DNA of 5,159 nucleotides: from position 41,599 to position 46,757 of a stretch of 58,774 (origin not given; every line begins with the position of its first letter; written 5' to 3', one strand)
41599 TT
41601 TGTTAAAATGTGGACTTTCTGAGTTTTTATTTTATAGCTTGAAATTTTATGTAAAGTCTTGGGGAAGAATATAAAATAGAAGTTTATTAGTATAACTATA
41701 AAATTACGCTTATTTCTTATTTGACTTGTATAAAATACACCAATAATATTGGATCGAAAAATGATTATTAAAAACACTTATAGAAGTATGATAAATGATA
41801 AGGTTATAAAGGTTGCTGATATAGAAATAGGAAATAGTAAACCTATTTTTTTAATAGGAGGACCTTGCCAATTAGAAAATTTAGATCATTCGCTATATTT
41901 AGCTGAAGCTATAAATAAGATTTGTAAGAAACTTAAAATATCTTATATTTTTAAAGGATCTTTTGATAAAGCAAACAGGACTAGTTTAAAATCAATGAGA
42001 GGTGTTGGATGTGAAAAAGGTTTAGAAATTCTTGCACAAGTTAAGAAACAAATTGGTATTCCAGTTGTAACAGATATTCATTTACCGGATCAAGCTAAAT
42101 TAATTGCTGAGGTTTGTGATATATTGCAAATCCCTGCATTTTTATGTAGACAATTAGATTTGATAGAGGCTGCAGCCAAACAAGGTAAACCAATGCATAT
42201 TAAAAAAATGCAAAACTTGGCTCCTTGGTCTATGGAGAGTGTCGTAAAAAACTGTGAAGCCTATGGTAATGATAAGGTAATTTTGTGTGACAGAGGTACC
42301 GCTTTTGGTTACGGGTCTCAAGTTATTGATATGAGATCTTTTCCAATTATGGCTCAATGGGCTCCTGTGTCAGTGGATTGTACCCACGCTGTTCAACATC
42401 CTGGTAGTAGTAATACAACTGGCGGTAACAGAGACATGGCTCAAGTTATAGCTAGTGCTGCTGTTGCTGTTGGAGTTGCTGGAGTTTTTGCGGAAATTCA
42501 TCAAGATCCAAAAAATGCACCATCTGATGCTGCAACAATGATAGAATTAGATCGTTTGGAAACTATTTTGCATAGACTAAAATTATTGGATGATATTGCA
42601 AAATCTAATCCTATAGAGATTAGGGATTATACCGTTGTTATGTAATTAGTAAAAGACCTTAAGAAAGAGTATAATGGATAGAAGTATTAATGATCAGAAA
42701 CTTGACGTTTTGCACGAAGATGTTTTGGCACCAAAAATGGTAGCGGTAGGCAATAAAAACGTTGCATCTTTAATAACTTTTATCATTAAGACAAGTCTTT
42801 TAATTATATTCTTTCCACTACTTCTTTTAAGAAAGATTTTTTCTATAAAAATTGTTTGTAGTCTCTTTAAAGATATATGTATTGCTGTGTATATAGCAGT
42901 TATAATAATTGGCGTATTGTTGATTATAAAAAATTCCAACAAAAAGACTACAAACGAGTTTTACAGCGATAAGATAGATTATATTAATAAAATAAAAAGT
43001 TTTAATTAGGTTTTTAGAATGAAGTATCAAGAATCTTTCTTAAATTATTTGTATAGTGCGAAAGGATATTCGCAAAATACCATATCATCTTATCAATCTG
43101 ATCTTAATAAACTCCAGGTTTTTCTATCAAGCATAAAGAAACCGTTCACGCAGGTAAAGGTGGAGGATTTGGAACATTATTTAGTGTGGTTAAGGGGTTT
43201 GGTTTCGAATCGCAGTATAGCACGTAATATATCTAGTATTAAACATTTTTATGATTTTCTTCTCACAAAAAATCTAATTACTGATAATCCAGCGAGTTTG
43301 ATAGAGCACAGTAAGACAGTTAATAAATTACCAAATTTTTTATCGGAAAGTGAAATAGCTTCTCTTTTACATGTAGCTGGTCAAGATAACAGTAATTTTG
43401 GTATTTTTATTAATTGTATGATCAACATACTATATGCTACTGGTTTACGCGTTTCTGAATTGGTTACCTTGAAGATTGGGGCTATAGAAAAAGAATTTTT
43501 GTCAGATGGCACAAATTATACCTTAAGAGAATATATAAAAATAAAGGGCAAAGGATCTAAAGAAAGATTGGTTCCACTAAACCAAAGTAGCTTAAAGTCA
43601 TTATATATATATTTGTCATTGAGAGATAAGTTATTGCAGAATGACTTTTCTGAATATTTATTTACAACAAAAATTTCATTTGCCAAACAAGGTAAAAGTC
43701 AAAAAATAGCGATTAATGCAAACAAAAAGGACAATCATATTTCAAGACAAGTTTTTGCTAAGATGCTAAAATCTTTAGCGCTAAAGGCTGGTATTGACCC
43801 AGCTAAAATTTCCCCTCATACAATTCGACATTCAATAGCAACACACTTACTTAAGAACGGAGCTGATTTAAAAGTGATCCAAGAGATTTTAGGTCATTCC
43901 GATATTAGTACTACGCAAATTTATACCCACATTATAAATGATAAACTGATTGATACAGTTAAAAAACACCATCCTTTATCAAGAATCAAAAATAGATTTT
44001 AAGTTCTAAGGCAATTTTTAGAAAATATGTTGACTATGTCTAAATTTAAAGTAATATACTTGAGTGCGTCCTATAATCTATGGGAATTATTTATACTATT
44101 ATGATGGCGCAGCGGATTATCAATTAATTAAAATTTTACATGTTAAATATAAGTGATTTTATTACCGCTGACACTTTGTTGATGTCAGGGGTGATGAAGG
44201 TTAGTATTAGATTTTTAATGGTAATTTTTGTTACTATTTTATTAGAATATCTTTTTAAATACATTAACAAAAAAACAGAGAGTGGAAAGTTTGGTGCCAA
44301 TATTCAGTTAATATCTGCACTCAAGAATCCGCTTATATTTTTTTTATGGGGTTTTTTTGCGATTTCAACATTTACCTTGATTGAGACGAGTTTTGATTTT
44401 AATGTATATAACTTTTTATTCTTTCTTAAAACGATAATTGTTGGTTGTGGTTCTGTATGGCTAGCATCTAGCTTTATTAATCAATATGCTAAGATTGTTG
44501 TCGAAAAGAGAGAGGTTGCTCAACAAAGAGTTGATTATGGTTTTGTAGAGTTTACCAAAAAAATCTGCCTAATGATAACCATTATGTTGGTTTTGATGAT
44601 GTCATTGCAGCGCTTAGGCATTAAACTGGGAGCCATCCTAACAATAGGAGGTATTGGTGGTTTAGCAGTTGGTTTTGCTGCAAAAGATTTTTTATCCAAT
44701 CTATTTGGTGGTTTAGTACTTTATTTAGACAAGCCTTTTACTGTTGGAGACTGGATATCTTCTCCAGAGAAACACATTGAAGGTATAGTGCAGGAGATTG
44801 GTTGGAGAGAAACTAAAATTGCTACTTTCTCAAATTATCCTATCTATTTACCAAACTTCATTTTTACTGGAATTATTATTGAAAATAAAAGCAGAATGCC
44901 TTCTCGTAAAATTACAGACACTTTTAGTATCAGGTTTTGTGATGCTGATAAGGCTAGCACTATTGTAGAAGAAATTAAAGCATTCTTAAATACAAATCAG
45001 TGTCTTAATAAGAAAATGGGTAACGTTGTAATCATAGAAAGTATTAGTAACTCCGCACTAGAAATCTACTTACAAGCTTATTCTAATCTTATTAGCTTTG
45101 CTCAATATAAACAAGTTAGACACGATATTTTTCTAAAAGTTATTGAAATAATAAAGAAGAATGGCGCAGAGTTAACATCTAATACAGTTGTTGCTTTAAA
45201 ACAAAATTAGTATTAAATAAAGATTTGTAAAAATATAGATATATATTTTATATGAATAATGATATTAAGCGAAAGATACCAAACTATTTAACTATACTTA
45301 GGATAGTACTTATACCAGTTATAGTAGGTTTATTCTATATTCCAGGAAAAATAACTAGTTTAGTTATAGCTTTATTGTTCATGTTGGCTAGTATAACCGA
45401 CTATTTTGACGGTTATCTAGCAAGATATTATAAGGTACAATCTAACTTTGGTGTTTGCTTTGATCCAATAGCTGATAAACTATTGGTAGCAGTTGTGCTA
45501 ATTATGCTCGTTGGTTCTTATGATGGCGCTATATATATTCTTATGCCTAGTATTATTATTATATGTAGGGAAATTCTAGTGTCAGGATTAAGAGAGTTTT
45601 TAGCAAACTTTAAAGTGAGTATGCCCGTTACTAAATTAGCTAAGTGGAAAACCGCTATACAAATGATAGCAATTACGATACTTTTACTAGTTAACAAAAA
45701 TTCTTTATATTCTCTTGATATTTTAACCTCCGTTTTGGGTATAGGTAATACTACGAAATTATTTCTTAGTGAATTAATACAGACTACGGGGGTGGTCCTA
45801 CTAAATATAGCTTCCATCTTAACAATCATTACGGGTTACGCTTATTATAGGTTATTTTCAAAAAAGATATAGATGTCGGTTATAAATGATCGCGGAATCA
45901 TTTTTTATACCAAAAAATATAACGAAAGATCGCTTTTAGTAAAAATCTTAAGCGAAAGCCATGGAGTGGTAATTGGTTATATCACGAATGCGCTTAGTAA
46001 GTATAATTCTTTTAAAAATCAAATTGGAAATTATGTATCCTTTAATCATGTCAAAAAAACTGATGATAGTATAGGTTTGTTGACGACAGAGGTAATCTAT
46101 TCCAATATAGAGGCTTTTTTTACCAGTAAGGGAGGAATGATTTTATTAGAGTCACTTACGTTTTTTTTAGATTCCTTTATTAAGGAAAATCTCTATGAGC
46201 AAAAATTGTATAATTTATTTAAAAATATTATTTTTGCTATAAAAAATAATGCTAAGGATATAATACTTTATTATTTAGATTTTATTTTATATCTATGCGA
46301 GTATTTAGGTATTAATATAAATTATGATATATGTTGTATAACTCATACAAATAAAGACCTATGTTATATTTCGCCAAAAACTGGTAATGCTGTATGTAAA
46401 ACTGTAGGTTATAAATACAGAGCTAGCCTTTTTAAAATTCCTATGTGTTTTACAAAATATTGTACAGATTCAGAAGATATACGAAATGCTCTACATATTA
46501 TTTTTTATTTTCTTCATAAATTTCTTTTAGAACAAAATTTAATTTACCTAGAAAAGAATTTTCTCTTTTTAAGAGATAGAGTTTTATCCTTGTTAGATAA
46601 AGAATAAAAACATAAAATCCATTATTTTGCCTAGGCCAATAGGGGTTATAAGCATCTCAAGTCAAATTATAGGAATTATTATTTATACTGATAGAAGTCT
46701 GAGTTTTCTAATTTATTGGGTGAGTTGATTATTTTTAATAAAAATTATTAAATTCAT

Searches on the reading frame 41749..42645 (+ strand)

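Call 30: search_protein_families(library=ncbifam, proteins=[window:41749-42645:+], max_evalue=1e-40)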
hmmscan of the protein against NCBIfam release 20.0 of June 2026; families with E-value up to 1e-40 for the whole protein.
window:41749-42645:+ (298 aa): 3 families
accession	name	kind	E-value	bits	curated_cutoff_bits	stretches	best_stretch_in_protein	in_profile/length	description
NF003543.0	PRK05198.1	equivalog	6.6e-110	366.4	242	1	18-285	3-272/273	3-deoxy-8-phosphooctulonate synthase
TIGR01362.1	KDO8P_synth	equivalog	5.5e-103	343.6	314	1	32-285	2-257/258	3-deoxy-8-phosphooctulonate synthase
NF009109.0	PRK12457.1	equivalog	4.6e-84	282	457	1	20-287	4-275/281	3-deoxy-8-phosphooctulonate synthase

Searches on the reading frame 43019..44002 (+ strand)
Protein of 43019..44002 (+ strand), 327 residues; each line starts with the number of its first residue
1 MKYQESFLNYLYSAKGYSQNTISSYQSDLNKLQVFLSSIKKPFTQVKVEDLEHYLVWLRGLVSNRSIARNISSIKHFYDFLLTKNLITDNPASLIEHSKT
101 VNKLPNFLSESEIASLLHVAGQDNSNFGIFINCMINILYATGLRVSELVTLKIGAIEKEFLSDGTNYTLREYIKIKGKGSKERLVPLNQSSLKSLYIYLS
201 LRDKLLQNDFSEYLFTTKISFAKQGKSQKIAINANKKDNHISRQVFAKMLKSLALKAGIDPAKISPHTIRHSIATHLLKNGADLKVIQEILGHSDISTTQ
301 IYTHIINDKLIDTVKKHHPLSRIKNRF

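Call 30: search_protein_families(library=ncbifam, proteins=[window:43019-44002:+], max_evalue=1e-40)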
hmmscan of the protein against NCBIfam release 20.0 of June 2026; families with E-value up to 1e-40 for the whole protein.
window:43019-44002:+ (327 aa): 4 families
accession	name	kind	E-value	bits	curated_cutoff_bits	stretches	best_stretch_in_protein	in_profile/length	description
NF001399.0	PRK00283.1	subfamily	4e-89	298.8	279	1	5-321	10-299/300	tyrosine recombinase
TIGR02225.1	recomb_XerD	equivalog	2.1e-86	289.8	329.6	1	5-320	1-289/290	site-specific tyrosine recombinase XerD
TIGR02224.1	recomb_XerC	equivalog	3e-73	246.8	335.15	1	5-320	1-292/295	tyrosine recombinase XerC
NF040815.2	recomb_XerA_Arch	equivalog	6e-55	186.6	220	1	5-310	1-259/263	site-specific tyrosine recombinase/integron integrase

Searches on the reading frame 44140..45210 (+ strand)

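Call 30: search_protein_families(library=ncbifam, proteins=[window:44140-45210:+], max_evalue=1e-40)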
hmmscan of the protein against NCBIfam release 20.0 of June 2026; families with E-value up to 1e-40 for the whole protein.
window:44140-45210:+ (356 aa): 0 families

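Call 43: search_protein_families(library=pfam, proteins=[window:44140-45210:+], max_evalue=0.01)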
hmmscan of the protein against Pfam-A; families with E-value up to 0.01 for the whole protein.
window:44140-45210:+ (356 aa): 5 families
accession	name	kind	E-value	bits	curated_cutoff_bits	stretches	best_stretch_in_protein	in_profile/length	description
PF00924.24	MS_channel_2nd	-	4.4e-15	56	20.2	1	184-252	2-68/68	Mechanosensitive ion channel, beta-domain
PF21082.3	MS_channel_3rd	-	2.5e-08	34.6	21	1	268-344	12-87/88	Mechanosensitive ion channel MscS, C-terminal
PF21088.3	MS_channel_1st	-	4.9e-07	30.1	23.1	1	146-182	6-42/42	Mechanosensitive ion channel, transmembrane helices 2/3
PF24956.1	Msl2-3_C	-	0.0021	18.7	29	1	258-339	3-87/87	Mechanosensitive ion channel protein 2/3 C-terminal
PF25237.1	MSL2_3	-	0.0088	17.1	34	1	95-181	45-129/130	Mechanosensitive channel protein 2/3 domain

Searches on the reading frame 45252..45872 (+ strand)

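Call 30: search_protein_families(library=ncbifam, proteins=[window:45252-45872:+], max_evalue=1e-40)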
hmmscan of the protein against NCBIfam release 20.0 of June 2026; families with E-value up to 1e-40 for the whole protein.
window:45252-45872:+ (206 aa): 1 family
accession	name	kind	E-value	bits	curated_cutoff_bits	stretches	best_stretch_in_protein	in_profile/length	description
TIGR00560.1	pgsA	equivalog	3.8e-43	148.1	109.1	1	8-204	2-178/183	CDP-diacylglycerol--glycerol-3-phosphate 3-phosphatidyltransferase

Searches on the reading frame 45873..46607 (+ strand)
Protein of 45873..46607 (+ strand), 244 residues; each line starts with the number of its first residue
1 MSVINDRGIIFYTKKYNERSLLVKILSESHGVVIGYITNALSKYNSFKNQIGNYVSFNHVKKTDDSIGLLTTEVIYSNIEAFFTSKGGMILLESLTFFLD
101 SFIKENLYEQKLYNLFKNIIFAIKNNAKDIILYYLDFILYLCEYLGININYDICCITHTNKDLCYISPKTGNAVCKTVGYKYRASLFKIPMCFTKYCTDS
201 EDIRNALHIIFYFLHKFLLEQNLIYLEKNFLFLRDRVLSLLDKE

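Call 30: search_protein_families(library=ncbifam, proteins=[window:45873-46607:+], max_evalue=1e-40)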
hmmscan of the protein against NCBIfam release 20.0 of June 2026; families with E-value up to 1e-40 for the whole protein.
window:45873-46607:+ (244 aa): 0 families

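Call 43: search_protein_families(library=pfam, proteins=[window:45873-46607:+], max_evalue=0.01)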
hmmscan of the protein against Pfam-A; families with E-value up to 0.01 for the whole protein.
window:45873-46607:+ (244 aa): 2 families
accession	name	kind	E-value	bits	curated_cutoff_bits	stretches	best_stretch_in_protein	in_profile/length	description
PF11967.14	RecO_N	-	2.6e-09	37.4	27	1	1-75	1-77/80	Recombination protein O N terminal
PF02565.21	RecO_C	-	1e-07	32.3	22.1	1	98-187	16-110/157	Recombination protein O C terminal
